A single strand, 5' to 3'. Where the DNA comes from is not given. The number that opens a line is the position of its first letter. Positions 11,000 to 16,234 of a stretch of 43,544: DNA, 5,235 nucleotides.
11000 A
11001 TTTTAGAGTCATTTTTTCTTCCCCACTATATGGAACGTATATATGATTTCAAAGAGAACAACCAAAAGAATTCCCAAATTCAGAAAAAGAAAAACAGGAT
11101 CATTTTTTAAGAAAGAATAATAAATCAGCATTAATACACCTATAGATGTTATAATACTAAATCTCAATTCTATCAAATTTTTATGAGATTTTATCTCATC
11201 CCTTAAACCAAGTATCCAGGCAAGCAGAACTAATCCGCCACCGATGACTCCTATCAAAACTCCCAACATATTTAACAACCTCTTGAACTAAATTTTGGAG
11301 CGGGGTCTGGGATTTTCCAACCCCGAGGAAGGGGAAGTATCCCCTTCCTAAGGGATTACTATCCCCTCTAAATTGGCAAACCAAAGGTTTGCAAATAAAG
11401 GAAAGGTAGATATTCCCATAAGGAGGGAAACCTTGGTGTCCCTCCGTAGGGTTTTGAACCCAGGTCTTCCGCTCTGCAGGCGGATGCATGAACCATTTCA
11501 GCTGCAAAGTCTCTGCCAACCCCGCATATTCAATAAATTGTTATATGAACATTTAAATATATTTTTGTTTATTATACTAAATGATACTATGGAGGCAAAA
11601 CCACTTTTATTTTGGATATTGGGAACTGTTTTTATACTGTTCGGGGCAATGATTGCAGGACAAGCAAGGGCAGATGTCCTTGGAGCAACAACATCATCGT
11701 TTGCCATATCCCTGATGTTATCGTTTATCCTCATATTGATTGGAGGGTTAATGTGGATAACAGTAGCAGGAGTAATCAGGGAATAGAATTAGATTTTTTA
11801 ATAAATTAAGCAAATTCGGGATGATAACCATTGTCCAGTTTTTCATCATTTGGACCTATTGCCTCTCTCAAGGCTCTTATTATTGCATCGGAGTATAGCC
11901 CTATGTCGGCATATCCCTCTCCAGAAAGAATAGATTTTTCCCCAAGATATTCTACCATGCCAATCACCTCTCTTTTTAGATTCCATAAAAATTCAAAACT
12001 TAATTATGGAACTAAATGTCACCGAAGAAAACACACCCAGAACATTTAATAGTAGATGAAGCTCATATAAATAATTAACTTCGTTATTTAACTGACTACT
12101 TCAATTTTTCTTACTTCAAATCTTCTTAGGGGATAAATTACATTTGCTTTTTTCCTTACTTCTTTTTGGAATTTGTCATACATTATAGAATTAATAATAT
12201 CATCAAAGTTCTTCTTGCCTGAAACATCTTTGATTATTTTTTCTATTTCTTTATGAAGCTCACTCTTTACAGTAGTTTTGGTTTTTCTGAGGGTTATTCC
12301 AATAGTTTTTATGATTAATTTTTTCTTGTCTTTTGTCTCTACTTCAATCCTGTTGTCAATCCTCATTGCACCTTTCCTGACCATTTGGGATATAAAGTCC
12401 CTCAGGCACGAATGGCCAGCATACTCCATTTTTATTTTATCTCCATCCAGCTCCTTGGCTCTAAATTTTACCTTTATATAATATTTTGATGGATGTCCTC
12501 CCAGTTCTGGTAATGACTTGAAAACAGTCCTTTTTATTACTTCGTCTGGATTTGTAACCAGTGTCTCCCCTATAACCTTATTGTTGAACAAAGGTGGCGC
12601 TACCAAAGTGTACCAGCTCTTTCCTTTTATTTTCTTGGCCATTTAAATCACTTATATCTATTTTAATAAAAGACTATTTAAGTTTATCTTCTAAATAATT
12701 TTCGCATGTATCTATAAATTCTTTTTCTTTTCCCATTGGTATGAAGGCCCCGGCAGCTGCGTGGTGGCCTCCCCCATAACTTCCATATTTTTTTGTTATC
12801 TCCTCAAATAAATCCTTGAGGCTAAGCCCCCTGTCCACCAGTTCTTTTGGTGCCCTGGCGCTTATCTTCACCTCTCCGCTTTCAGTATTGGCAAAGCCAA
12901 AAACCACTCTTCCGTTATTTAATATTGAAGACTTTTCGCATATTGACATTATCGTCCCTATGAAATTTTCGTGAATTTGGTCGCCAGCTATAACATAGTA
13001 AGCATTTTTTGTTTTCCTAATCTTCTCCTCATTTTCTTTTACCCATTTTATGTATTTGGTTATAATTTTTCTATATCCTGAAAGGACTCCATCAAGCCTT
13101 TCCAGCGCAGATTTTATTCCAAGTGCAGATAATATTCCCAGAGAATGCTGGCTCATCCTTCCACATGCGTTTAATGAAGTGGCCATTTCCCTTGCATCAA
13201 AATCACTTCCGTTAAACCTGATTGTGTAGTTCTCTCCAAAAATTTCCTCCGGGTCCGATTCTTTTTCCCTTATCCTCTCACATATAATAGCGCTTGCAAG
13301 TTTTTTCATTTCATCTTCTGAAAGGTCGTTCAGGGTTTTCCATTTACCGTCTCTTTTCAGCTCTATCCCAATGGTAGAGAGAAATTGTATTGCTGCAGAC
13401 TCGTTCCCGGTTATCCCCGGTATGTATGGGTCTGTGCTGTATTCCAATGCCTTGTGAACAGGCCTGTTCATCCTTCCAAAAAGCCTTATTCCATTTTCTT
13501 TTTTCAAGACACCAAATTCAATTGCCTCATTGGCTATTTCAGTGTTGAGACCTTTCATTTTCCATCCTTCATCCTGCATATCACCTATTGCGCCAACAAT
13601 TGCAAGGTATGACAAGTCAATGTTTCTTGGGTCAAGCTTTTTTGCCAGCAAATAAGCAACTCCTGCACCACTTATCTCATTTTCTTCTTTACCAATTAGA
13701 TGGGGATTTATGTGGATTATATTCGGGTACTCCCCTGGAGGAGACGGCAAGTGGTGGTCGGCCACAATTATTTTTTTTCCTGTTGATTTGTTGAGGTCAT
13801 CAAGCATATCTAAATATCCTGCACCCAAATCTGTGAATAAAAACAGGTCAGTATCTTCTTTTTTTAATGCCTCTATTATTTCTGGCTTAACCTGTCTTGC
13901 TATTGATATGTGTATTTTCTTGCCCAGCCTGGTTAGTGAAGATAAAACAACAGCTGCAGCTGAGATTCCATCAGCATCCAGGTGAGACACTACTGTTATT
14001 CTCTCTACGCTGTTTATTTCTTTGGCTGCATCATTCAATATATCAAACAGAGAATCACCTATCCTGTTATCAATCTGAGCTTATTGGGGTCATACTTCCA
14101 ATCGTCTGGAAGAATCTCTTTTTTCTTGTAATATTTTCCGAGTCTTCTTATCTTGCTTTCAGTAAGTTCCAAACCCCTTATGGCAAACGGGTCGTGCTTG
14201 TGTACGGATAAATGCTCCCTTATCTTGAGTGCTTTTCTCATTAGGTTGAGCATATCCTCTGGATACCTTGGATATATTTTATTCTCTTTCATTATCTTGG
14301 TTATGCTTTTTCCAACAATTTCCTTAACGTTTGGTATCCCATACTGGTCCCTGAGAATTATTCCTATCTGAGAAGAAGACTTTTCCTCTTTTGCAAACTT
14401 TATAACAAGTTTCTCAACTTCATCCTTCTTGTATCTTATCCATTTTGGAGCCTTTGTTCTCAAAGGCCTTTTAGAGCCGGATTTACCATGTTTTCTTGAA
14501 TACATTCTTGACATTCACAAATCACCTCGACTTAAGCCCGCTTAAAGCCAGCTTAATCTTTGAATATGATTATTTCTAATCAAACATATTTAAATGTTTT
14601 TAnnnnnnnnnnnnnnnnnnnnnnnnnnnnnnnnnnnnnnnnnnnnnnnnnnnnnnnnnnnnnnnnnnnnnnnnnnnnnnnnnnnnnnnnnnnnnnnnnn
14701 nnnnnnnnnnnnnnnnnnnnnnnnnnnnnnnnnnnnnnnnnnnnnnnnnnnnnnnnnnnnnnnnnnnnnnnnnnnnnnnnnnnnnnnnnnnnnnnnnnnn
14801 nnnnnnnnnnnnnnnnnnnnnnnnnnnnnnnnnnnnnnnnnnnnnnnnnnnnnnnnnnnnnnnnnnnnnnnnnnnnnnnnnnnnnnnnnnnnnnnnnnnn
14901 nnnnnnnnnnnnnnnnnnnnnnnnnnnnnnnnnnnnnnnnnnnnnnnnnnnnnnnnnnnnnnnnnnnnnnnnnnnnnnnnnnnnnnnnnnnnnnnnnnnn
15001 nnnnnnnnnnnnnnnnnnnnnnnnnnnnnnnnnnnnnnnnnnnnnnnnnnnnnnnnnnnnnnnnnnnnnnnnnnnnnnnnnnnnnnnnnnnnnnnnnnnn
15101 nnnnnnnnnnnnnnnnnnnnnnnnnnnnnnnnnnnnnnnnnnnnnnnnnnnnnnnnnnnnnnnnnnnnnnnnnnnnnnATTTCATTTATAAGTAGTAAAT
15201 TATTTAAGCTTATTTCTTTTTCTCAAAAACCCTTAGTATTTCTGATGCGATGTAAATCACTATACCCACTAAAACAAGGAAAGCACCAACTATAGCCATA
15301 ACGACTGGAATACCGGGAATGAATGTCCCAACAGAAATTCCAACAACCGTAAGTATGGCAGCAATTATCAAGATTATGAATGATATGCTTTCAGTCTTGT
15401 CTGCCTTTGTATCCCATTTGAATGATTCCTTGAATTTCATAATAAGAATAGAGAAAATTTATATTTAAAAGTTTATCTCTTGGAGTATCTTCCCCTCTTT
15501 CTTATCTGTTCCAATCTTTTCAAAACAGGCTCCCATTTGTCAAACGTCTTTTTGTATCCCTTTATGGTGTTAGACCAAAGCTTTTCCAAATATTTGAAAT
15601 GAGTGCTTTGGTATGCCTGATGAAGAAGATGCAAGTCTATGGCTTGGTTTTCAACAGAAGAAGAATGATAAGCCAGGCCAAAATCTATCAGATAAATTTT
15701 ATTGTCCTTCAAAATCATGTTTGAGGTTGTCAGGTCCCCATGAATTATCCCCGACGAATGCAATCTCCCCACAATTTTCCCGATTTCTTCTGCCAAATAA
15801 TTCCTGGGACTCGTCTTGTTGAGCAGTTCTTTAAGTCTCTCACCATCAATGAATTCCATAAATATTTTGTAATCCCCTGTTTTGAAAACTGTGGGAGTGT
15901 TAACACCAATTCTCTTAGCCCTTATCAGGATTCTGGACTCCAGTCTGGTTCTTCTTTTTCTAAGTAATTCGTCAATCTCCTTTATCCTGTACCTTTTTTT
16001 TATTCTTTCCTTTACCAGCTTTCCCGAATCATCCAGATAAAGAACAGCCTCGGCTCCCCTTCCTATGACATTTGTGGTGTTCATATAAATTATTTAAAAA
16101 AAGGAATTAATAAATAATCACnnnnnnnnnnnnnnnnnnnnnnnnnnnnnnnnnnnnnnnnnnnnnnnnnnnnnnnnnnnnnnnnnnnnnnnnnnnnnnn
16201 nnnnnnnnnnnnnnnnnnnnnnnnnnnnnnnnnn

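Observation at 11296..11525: tRNA-Cys(GCA) split by a 140-nt structured insertion in the T loop and a second 14-nt insertion in the D loop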

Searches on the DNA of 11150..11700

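Call 4: search_rna_families(source=window, start=11150, end=11700, threshold=evalue, max_evalue=10, show_alignments=5)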
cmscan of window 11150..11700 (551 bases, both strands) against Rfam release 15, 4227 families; matches with E-value up to 10: 9.
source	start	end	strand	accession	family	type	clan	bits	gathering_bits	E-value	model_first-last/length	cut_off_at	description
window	11442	11509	-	RF00005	tRNA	Gene; tRNA;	CL00001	22.3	29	0.037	3-68/71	no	tRNA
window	11163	11218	+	RF02485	GlsR22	Gene; snRNA; snoRNA; HACA-box;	-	17.2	100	1.4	1-150/150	no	Small nucleolar RNA GlsR22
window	11325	11349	-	RF01716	PhotoRC-I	Cis-reg;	-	16.7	45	0.091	1-44/44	no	PhotoRC-I RNA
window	11314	11349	-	RF02805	PyrR207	Gene; snRNA; snoRNA; HACA-box;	-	15.7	60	3.3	1-65/65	no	Pyrobaculum sRNA 207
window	11547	11587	-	RF00819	mir-246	Gene; miRNA;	-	15.5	60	2.7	16-55/72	no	mir-246 microRNA precursor family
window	11378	11461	+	RF01409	STnc250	Gene; sRNA;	-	13.8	42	5.6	1-94/94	no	STnc250 Hfq binding RNA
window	11541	11632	+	RF01506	Afu_294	Gene; snRNA; snoRNA; CD-box;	-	13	43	7.1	1-83/83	no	A. fumigatus snoRNA Afu_294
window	11226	11260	+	RF01734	Fluoride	Cis-reg; riboswitch;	-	11.4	34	2.5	1-64/64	no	Fluoride riboswitch aptamer (crcB RNA motif)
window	11387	11498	+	RF00619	U6atac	Gene; snRNA; splicing;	CL00009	10.2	33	5.3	1-126/126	no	U6atac minor spliceosomal RNA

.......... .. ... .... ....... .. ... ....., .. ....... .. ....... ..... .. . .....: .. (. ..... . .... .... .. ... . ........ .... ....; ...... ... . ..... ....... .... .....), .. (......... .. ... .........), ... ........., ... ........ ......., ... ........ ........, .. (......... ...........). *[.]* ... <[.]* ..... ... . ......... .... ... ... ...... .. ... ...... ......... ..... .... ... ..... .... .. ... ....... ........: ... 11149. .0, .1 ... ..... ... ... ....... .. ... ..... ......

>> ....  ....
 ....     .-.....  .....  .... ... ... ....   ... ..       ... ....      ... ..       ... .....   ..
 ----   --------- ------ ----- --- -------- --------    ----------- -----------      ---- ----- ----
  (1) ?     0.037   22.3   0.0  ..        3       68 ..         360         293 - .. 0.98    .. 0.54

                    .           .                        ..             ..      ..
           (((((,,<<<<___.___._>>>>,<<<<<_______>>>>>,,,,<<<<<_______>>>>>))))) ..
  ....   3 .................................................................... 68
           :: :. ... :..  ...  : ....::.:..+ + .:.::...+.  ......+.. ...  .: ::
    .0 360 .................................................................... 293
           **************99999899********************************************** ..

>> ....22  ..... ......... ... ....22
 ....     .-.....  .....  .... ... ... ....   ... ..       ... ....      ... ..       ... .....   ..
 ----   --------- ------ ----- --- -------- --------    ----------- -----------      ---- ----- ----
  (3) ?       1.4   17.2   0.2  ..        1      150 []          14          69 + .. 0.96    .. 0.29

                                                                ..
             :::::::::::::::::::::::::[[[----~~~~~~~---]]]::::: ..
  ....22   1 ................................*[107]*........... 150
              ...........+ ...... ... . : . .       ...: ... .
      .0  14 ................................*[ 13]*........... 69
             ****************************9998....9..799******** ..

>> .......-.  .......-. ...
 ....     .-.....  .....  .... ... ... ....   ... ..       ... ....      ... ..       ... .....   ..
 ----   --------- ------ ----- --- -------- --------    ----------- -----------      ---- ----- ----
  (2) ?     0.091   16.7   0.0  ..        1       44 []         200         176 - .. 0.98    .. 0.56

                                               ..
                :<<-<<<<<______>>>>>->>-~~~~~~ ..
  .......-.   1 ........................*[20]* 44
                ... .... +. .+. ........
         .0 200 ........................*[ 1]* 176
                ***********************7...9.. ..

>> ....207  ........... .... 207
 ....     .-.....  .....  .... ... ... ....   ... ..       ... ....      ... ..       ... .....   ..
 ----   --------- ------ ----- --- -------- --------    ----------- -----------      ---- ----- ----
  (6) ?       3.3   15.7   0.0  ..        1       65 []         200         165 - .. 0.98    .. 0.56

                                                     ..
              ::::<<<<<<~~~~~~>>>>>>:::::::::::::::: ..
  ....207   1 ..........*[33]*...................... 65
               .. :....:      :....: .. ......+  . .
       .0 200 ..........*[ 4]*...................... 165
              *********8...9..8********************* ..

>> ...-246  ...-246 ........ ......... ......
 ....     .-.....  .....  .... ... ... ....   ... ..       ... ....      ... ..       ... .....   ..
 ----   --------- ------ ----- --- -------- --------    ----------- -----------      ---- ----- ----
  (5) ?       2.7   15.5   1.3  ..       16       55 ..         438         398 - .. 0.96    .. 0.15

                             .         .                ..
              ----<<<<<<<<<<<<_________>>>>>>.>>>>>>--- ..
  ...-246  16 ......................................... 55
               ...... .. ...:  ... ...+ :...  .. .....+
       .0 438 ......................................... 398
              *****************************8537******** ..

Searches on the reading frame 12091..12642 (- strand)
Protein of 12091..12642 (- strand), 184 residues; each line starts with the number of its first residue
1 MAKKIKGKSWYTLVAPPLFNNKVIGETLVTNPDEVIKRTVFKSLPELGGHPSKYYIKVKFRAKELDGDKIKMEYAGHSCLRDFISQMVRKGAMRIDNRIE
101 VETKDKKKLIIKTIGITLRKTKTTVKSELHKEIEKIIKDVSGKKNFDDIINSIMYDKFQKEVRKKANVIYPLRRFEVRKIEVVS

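Call 10: search_protein_families(library=pfam, proteins=[window:12091-12642:-])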
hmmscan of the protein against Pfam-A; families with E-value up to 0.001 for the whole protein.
window:12091-12642:- (184 aa): 1 family
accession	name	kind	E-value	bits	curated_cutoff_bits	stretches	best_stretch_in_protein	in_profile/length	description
PF01015.23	Ribosomal_S3Ae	-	1.3e-45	155.8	29.3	1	4-183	9-188/191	Ribosomal S3Ae family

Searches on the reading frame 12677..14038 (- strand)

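Call 10: search_protein_families(library=pfam, proteins=[window:12677-14038:-])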
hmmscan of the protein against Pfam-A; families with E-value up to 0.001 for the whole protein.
window:12677-14038:- (454 aa): 3 families
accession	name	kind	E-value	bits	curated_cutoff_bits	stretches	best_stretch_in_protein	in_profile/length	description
PF21763.2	DHH_CID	-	2.2e-25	89.3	27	1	186-259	1-74/84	DHH-CID domain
PF02272.25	DHHA1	-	6.4e-11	43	25.9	1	352-450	10-101/102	DHHA1 domain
PF01368.27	DHH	-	1e-10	42.4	28.1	1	13-144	1-122/125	DHH family, N-terminal domain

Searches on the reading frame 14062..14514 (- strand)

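Call 10: search_protein_families(library=pfam, proteins=[window:14062-14514:-])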
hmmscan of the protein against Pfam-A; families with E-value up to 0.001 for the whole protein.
window:14062-14514:- (151 aa): 2 families
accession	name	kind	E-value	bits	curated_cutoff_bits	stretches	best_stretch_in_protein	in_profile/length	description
PF08069.17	Ribosomal_S13_N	-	2.2e-26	92.1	25.4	1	1-60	1-60/60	Ribosomal S13/S15 N-terminal domain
PF00312.27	Ribosomal_S15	-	6.3e-14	52.3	31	1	73-148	3-80/81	Ribosomal protein S15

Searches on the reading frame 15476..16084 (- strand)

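Call 75: search_protein_families(library=pfam, proteins=[window:15476-16084:-], max_evalue=0.001)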
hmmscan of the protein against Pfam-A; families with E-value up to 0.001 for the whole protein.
window:15476-16084:- (203 aa): 9 families
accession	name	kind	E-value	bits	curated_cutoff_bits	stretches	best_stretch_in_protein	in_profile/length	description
PF01163.29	RIO1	-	4e-14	53.1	22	1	35-139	45-152/187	RIO domain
PF00069.31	Pkinase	-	7.7e-10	39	31.7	1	5-145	5-152/263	Protein kinase domain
PF01636.29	APH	-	5e-07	30.2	23.2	0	111-139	168-198/239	Phosphotransferase enzyme family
PF03109.22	ABC1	-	6.8e-07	29.1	22.9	1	60-146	129-222/244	ABC1 atypical kinase-like domain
PF06293.20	Kdo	-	2.8e-06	27.4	21.3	1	91-177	117-207/207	Lipopolysaccharide kinase (Kdo/WaaP) family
PF07714.23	PK_Tyr_Ser-Thr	-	2.5e-05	24.2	23.1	1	65-142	69-153/258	Protein tyrosine and serine/threonine kinase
PF22303.2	OspG_kinase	-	0.00016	22.2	27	1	7-145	2-140/152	Protein kinase OspG, kinase domain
PF19974.5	TCAD9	-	0.00016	21.4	40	1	108-135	294-321/429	Ternary complex associated domain 9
PF06176.17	WaaY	-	0.00021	21.5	20.3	1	72-150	118-191/229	Lipopolysaccharide core biosynthesis protein (WaaY)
